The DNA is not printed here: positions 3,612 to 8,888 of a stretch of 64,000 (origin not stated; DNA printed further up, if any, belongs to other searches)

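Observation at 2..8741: Five-gene, tightly coupled putative defence operon ending in a 1659-aa nuclease-motif + HerA/FtsK-ATPase protein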

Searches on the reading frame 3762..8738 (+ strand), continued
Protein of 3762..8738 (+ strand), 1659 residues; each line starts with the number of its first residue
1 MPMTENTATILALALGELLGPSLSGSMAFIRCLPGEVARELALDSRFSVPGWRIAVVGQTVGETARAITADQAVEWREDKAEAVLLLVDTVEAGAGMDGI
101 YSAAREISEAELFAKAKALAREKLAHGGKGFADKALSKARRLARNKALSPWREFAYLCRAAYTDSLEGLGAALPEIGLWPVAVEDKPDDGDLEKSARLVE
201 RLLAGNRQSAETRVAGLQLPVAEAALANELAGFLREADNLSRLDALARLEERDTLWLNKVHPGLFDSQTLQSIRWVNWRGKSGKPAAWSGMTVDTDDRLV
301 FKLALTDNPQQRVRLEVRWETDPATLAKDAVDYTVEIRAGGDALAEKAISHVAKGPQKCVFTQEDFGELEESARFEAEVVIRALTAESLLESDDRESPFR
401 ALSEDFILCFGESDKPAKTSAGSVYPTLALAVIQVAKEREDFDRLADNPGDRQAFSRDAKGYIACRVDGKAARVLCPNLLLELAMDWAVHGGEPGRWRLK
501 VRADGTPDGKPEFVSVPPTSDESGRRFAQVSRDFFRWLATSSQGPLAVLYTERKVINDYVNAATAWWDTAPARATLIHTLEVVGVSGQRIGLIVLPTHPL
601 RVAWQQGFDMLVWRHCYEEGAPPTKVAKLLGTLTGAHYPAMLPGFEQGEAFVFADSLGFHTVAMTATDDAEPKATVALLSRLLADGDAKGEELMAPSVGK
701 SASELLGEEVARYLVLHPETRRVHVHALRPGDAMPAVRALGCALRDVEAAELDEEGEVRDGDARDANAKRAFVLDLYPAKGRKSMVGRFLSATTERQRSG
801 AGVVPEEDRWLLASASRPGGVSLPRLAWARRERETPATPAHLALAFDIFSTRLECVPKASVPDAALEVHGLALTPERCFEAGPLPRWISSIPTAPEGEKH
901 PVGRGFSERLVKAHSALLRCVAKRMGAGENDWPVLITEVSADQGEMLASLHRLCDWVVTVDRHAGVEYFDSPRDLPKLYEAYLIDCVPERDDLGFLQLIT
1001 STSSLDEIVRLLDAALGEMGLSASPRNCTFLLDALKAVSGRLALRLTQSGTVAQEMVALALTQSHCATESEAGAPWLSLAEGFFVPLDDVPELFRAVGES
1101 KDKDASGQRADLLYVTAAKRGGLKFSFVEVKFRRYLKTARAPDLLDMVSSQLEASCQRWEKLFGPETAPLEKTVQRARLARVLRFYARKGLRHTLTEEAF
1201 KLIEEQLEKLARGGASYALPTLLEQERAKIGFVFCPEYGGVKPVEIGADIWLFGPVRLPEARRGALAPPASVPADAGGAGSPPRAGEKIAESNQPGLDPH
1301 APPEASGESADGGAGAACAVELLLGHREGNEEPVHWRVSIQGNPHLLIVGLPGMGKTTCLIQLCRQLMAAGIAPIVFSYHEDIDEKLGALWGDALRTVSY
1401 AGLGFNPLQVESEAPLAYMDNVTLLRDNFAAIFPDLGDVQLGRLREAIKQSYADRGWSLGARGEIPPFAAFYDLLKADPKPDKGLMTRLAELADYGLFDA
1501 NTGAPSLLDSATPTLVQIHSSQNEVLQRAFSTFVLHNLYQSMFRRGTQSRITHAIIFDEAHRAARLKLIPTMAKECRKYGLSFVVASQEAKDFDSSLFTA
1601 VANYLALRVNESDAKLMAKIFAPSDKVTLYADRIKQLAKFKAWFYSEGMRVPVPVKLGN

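Call 42: search_protein_families(library=ncbifam, proteins=[L086:7108-8754:+, L086:8762-10084:+, L086:10047-15119:+, L086:17254-19299:-, L086:19244-20875:-, L086:20875-21957:-, L085:1611-5783:+, L085:5786-7456:+, L085:7456-13029:+], max_evalue=0.001)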
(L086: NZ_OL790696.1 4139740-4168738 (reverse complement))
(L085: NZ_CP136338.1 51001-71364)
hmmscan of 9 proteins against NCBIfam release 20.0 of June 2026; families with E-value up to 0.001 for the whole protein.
L086:7108-8754:+ (549 aa): 1 family
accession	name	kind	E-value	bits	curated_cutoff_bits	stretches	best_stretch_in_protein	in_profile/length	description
TIGR03238.1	dnd_assoc_3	equivalog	7.9e-136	453.9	50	1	32-544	1-501/504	DNA phosphorothioation-dependent restriction protein DptF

L086:8762-10084:+ (441 aa): 1 family
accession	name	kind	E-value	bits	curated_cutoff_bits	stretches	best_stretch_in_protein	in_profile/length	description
TIGR03236.1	dnd_assoc_1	equivalog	4.4e-92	309.2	20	1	79-441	1-363/363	DNA phosphorothioation-dependent restriction protein DptG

L086:10047-15119:+ (1691 aa): 8 families
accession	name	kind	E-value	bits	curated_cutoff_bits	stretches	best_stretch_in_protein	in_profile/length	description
TIGR03237.1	dnd_assoc_2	equivalog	0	1207.6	620.65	1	11-1261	2-1233/1256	DNA phosphorothioation-dependent restriction protein DptH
NF041017.1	DNA_import_CedB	equivalog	1.6e-11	43.6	700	1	1312-1615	245-519/590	DNA import protein CedB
NF042943.1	HerA_antiphage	equivalog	2.6e-06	26.3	800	0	1528-1657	396-526/566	anti-phage-associated helicase HerA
NF042944.1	HerA_antiphage_2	equivalog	3.2e-06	26.2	850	0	1337-1403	128-193/576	anti-phage-associated helicase HerA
TIGR00929.1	VirB4_CagE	subfamily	1.3e-05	23.6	643.1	1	1328-1617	419-682/792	VirB4 family type IV secretion/conjugal transfer ATPase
NF033849.1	ser_rich_anae_1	subfamily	0.00011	19.7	650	0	1349-1482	763-896/1163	serine-rich protein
NF045975.1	VirB4_plasma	equivalog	0.00017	19.5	590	1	1321-1373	491-544/894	Mbov_0397 family ICE element conjugal transfer ATPase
NF053655.1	CedD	equivalog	0.00049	18.9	600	0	1349-1610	225-458/527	DNA-translocating ATPase CedD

L086:17254-19299:- (681 aa): 5 families
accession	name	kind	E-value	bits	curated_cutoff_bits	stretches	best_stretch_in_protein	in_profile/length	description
TIGR03185.1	DNA_S_dndD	equivalog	2.9e-151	505.1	245.85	1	17-673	2-650/650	DNA sulfur modification protein DndD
TIGR00618.1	sbcc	subfamily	1.3e-10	39.9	478.5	1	18-77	3-55/1043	exonuclease subunit SbcC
NF053563.1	Rkd4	equivalog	1.1e-08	33.7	860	1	17-151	2-110/747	arcadin-4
TIGR02169.1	SMC_prok_A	equivalog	5.9e-07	27.6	729.4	1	18-141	2-109/1165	chromosome segregation protein SMC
TIGR00611.2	recf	equivalog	4.6e-05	22.7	172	1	45-105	16-75/339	DNA replication/repair protein RecF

L086:19244-20875:- (543 aa): 8 families
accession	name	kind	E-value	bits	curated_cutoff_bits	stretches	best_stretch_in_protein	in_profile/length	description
NF005316.0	PRK06850.1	equivalog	2.3e-219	729.3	536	1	22-530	10-502/505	hypothetical protein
TIGR03183.1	DNA_S_dndC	equivalog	5.3e-163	543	290.4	1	30-484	2-447/447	DNA phosphorothioation system sulfurtransferase DndC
NF006327.0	PRK08557.1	equivalog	2.7e-11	42.9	366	1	45-223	185-331/415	hypothetical protein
NF010367.0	PRK13795.1-2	equivalog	1.1e-10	40.6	456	1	36-221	237-390/584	hypothetical protein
NF010368.0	PRK13795.1-3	equivalog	2.3e-10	39.4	588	1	31-233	237-408/635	hypothetical protein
NF010366.0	PRK13795.1-1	equivalog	2.3e-10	39.3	745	1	43-189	268-394/667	hypothetical protein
NF010369.0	PRK13795.1-4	equivalog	8.5e-10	37.5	1086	1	40-233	250-416/633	hypothetical protein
NF006351.0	PRK08576.1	equivalog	3.9e-08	32.3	290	1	44-184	237-348/436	hypothetical protein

L086:20875-21957:- (360 aa): 3 families
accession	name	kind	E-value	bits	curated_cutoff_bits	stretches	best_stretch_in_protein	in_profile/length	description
TIGR03233.1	DNA_S_dndB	equivalog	9.3e-139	462.4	328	1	7-356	2-354/355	DNA sulfur modification protein DndB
TIGR03187.1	DGQHR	domain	3.2e-88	296.1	58.85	1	13-287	1-275/276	DGQHR domain-containing protein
NF041060.1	DpdB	equivalog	2.4e-06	26.7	300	1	51-294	47-300/352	DGQHR domain-containing protein DpdB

L085:1611-5783:+ (1391 aa): 19 families
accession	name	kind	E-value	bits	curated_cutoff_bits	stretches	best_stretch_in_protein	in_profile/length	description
NF047741.1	antiphage_MADS6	equivalog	1.6e-228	760.2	460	2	1-617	1-611/612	methylation-associated defense system protein kinase MAD6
NF033483.0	PknB_PASTA_kin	equivalog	4.1e-68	230.8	450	2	493-766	2-281/563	Stk1 family PASTA domain-containing Ser/Thr kinase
NF033442.0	BREX_PglW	equivalog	6.9e-65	219.5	990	1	15-766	14-782/1391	BREX system serine/threonine kinase PglW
NF052427.1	StpK7MSMEG_1200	equivalog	2.4e-42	145.2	900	2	500-762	9-277/601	serine/threonine protein kinase StpK7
NF038150.1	lanthi_synth_IV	equivalog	1.7e-37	129.2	650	2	485-794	181-482/851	class IV lanthionine synthetase LanL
TIGR03903.1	TOMM_kin_cyc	equivalog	1.5e-35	122.4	705.75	2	529-692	9-184/1267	TOMM system kinase/cyclase fusion protein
NF038151.1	lanthi_synth_III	equivalog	2.1e-19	69.4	575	2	525-696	253-428/833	class III lanthionine synthetase LanKC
NF053615.1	SerThrKinAfsKStmc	equivalog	6.5e-18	64.8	1300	2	303-405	118-217/809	protein serine/threonine kinase AfsK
NF009651.0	PRK13184.1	equivalog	5.5e-15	54.4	839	2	677-752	211-289/932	serine/threonine-protein kinase PknD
NF043056.1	T4SS_LegK1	equivalog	1.5e-12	46.9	550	2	267-395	150-284/516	Dot/Icm T4SS effector kinase LegK1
TIGR03724.2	arch_bud32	equivalog_domain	2.6e-11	43.4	125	1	574-653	69-141/193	KEOPS complex kinase/ATPase Bud32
NF058632.1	SerThrKinPrkT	equivalog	2.9e-11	42.9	280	1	493-637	16-157/322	serine/threonine protein kinase PrkT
NF011460.0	PRK14879.1-1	equivalog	5.7e-07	28.9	199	1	574-651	87-165/232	Kae1-associated kinase Bud32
NF007174.0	PRK09605.1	equivalog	1.1e-06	27.4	447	1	539-652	380-482/535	bifunctional N(6)-L-threonylcarbamoyladenine synthase/serine/threonine protein kinase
NF011464.0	PRK14879.1-7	equivalog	3e-06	27.2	246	0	574-653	82-159/221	Kae1-associated kinase Bud32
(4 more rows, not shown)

L085:5786-7456:+ (557 aa): 1 family
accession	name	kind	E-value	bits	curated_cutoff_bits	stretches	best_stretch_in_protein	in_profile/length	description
NF047733.1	antiphage_MADS7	equivalog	1.6e-197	657.8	410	1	3-546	1-529/529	methylation-associated defense system protein MAD7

L085:7456-13029:+ (1858 aa): 3 families
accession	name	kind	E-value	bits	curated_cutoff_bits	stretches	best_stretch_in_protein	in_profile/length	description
NF047742.1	antiphage_MADS8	equivalog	1.2e-68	230.9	175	1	35-242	1-200/200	methylation-associated defense system ATP-binding protein MAD8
NF053655.1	CedD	equivalog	0.00011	21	600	0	1712-1822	404-512/527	DNA-translocating ATPase CedD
NF042944.1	HerA_antiphage_2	equivalog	0.0009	18.1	850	0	1729-1822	430-529/576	anti-phage-associated helicase HerA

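Call 79: search_protein_families(library=ncbifam, proteins=[L004:2223-3236:+], max_evalue=1e-10)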
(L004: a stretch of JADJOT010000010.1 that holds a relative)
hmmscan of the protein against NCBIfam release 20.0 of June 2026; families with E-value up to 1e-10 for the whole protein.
L004:2223-3236:+ (337 aa): 10 families
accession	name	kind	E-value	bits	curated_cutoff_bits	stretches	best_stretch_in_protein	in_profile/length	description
TIGR02224.1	recomb_XerC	equivalog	1.2e-105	353.2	335.15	1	45-334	2-295/295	tyrosine recombinase XerC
NF001399.0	PRK00283.1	subfamily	2.4e-77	260.2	279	1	37-332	3-299/300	tyrosine recombinase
TIGR02225.1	recomb_XerD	equivalog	2.7e-75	253.4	329.6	1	45-332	2-290/290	site-specific tyrosine recombinase XerD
NF040815.2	recomb_XerA_Arch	equivalog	2.1e-55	188.1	220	1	46-325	3-263/263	site-specific tyrosine recombinase/integron integrase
NF002331.0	PRK01287.1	subfamily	7.1e-45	153.5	371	1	93-335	81-331/365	site-specific tyrosine recombinase XerC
TIGR02249.1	integrase_gron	subfamily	7e-26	91.3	265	1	255-324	239-308/315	integron integrase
NF003462.0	PRK05084.1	equivalog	4.1e-22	78.4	267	1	169-324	195-352/360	tyrosine recombinase XerS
NF007371.0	PRK09871.1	subfamily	6.4e-19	68.3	222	1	153-328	10-186/198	tyrosine-type DNA invertase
NF007370.0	PRK09870.1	subfamily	1.7e-16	60.4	221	1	150-332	13-195/200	tyrosine-type DNA invertase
NF011946.0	PRK15417.1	equivalog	4e-15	55.8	435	0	266-317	265-316/337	integron integrase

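Call 80: search_protein_families(library=pfam, proteins=[L016:7494-7763:+, L016:7805-8173:+, L021:7368-7661:+, L021:7555-8142:+, L022:6755-7156:+, L022:7166-7540:+, L022:7740-8069:+, L012:8448-8945:+, L080:15054-15575:+], max_evalue=0.1)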
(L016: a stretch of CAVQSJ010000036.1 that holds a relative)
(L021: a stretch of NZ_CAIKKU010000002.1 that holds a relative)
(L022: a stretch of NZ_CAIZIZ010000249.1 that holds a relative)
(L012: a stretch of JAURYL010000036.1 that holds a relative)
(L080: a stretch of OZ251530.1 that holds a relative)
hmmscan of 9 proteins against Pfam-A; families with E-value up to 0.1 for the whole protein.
L016:7494-7763:+ (90 aa): 1 family
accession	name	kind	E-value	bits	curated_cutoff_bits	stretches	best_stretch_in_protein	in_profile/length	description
PF00248.27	Aldo_ket_red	-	0.075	12.5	24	1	14-42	224-252/291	Aldo/keto reductase family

L016:7805-8173:+ (123 aa): 1 family
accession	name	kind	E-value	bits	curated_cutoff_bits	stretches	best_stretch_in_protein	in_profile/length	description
PF01850.27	PIN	-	9.9e-05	23.4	23.6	1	22-118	29-119/120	PIN domain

L021:7368-7661:+ (98 aa): 3 families
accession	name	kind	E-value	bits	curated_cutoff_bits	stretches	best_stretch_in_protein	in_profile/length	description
PF03683.19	UPF0175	-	1.1e-23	83.1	27.9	1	22-95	1-74/75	Uncharacterised protein family (UPF0175)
PF13518.12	HTH_28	-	0.016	15.7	25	1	45-69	4-27/52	Helix-turn-helix domain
PF05225.22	HTH_psq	-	0.047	13.8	20.4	1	42-63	4-25/45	helix-turn-helix, Psq domain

L021:7555-8142:+ (196 aa): 1 family
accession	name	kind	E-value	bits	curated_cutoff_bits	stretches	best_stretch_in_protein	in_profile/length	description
PF11848.13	DUF3368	-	1.4e-10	41.3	27.3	1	149-191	2-44/46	Domain of unknown function (DUF3368)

L022:6755-7156:+ (134 aa): 0 families

L022:7166-7540:+ (125 aa): 1 family
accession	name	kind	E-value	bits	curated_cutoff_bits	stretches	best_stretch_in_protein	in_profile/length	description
PF09720.15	Unstab_antitox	-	2.3e-10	40.8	23.3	1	52-105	1-53/54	Putative addiction module component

L022:7740-8069:+ (110 aa): 3 families
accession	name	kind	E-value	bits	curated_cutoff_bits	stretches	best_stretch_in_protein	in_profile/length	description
PF18480.7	DUF5615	-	5.6e-34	116.8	23.8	1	1-108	1-108/110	Domain of unknown function (DUF5615)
PF18478.7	PIN_10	-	0.00071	20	26.2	1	1-59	1-63/84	PIN like domain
PF10748.14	HofP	-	0.099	12.8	24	0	45-87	68-111/132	DNA utilization proteins HofP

L012:8448-8945:+ (166 aa): 0 families

L080:15054-15575:+ (174 aa): 1 family
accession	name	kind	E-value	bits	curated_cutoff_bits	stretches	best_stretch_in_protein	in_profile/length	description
PF11848.13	DUF3368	-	1.7e-11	44.2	27.3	1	125-170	1-46/46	Domain of unknown function (DUF3368)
